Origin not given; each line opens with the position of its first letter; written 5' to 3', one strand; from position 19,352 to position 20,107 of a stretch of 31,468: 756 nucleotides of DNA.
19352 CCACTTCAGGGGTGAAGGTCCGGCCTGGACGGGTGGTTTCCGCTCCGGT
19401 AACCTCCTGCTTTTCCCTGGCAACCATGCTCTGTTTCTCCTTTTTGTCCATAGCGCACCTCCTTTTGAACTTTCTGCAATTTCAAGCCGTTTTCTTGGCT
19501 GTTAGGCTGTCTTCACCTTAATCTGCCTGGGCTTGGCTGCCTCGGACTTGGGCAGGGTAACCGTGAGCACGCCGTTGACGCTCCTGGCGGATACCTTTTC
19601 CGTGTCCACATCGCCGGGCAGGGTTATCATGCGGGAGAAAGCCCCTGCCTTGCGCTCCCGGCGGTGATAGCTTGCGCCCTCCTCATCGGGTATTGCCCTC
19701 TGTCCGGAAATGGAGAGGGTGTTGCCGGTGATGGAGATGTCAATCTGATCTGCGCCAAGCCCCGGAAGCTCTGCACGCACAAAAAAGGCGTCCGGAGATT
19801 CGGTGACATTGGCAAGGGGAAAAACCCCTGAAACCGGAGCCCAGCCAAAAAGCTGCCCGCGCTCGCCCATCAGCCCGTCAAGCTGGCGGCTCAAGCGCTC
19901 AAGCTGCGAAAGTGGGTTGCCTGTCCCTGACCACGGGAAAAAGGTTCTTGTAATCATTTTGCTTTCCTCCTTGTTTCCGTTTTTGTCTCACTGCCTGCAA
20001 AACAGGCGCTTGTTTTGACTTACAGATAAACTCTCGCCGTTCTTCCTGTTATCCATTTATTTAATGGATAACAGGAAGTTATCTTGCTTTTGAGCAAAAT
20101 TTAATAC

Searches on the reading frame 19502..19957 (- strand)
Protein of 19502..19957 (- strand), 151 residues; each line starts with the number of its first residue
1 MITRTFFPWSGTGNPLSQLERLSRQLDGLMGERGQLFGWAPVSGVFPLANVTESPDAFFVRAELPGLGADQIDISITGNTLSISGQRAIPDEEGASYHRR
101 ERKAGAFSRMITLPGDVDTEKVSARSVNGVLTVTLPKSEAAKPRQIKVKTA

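Call 36: search_protein_families(library=pfam, proteins=[window:19502-19957:-], max_evalue=0.00001)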
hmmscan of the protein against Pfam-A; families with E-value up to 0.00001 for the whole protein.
window:19502-19957:- (151 aa): 1 family
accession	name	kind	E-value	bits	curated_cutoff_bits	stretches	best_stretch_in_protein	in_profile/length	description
PF00011.27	HSP20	-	6.6e-24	84.4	20.8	1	52-148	3-101/102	Hsp20/alpha crystallin family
